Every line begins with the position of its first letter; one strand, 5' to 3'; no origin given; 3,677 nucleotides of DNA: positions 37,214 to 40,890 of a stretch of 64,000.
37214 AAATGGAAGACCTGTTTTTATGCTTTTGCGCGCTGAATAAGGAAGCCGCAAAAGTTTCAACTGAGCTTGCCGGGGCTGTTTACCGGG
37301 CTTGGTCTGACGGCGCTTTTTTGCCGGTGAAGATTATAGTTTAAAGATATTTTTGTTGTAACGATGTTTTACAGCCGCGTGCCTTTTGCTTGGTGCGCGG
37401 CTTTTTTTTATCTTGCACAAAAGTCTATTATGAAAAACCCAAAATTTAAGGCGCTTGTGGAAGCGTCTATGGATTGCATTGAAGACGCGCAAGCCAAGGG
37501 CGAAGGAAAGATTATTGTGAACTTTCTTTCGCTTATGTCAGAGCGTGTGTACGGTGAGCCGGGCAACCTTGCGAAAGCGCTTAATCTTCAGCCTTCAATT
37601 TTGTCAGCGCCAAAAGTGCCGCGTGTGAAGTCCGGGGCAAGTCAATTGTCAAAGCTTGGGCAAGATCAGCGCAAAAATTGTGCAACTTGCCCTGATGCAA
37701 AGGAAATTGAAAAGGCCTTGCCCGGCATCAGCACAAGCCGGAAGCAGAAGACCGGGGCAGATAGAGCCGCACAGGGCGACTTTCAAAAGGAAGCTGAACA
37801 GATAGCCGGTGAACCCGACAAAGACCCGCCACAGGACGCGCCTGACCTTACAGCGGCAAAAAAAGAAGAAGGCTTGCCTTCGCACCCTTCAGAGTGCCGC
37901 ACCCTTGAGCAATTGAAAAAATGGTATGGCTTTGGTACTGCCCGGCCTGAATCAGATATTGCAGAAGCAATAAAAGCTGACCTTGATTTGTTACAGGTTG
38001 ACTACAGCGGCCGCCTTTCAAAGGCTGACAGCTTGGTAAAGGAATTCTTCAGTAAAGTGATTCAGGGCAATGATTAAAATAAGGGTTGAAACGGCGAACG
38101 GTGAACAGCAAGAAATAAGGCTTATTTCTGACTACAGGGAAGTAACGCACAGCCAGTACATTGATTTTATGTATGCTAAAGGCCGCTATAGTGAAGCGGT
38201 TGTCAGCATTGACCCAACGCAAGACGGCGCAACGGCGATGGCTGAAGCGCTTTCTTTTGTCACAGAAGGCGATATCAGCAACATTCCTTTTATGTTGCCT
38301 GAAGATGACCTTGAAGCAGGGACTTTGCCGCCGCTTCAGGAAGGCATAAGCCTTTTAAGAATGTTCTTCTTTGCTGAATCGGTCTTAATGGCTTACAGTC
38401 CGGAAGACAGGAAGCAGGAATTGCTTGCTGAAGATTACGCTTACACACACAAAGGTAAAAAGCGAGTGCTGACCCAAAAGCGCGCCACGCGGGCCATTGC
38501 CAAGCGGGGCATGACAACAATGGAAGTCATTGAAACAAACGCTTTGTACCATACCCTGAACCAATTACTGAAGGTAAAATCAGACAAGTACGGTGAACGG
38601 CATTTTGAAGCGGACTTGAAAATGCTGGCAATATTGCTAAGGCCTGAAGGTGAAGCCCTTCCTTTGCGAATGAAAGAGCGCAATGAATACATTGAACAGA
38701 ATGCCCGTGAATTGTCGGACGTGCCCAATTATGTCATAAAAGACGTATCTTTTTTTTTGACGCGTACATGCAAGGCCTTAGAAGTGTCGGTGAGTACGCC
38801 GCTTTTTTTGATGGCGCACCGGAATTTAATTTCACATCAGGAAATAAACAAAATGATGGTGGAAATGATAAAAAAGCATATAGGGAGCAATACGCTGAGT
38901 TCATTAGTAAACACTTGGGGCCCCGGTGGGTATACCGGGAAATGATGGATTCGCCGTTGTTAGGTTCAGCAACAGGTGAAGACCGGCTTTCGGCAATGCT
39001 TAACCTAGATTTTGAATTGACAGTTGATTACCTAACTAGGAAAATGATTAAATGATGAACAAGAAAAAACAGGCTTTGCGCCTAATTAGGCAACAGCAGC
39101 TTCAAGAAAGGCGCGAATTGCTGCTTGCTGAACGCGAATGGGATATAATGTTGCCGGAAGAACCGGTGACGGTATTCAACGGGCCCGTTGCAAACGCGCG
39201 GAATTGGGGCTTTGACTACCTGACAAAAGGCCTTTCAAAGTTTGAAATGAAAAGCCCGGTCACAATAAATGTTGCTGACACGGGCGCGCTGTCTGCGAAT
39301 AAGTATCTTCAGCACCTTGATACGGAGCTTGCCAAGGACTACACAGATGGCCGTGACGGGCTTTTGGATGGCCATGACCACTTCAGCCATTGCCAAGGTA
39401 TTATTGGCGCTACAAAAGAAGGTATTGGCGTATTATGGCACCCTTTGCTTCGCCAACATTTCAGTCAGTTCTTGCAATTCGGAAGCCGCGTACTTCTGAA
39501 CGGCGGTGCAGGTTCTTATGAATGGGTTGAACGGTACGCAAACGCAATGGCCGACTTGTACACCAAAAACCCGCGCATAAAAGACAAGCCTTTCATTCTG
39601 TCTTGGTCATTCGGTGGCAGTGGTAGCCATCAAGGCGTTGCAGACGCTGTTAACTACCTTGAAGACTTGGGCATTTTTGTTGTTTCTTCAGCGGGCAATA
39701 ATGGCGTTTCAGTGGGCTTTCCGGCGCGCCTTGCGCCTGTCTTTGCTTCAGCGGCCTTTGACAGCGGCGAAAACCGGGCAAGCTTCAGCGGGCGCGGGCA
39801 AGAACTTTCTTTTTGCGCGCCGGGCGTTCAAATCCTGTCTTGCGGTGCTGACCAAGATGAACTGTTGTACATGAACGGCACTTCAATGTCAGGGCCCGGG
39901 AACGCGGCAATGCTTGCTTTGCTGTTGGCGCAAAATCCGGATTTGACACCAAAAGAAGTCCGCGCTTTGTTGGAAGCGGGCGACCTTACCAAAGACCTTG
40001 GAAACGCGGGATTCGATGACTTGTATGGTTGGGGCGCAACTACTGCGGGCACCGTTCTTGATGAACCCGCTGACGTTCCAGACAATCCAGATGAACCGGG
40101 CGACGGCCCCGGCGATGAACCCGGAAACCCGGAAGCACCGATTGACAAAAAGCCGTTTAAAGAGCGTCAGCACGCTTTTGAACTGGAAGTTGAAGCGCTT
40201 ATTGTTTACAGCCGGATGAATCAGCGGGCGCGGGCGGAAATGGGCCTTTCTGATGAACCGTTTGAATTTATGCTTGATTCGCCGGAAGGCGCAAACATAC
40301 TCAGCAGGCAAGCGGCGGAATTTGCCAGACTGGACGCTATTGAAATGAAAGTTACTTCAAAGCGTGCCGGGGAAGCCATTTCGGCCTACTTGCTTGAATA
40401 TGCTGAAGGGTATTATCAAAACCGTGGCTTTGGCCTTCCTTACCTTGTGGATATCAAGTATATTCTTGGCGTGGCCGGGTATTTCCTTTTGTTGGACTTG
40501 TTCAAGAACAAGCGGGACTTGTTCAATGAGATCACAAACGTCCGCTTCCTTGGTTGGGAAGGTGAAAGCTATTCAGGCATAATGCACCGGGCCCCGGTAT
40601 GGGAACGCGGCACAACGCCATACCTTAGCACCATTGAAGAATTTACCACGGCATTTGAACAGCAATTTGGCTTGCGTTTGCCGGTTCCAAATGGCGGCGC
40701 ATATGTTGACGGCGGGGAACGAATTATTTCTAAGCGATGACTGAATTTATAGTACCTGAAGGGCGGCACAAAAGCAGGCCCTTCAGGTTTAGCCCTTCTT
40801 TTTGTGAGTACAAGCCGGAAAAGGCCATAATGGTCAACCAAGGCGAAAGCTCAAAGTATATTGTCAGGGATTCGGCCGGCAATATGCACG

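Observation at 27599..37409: Ten-kilobase array of self-contained mini-operons (terminator - promoter - leader - small unrelated ORF) splitting the terminase genes from the rest of the morphogenesis genes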

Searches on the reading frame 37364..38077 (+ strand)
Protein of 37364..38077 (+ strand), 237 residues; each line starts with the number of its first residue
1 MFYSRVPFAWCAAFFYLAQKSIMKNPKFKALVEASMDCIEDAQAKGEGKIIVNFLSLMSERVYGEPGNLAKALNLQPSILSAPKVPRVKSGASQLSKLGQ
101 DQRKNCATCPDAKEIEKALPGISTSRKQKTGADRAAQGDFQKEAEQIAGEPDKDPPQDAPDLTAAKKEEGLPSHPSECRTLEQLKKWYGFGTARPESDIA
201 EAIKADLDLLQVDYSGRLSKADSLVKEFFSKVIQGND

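Call 8: search_protein_families(library=pfam, proteins=[window:37364-38077:+], max_evalue=0.01)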
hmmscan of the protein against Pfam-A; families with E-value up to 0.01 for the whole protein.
window:37364-38077:+ (237 aa): 0 families

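Call 26: search_protein_families(library=phrogs, proteins=[window:37364-38077:+], max_evalue=0.001)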
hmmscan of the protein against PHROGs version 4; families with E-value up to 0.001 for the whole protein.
window:37364-38077:+ (237 aa): 0 families

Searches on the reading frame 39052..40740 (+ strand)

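Call 8: search_protein_families(library=pfam, proteins=[window:39052-40740:+], max_evalue=0.01)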
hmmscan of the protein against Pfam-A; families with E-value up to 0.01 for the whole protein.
window:39052-40740:+ (562 aa): 1 family
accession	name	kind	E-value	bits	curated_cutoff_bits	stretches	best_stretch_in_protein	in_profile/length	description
PF00082.27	Peptidase_S8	-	1.1e-26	94.3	21.8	1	70-328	4-288/288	Subtilase family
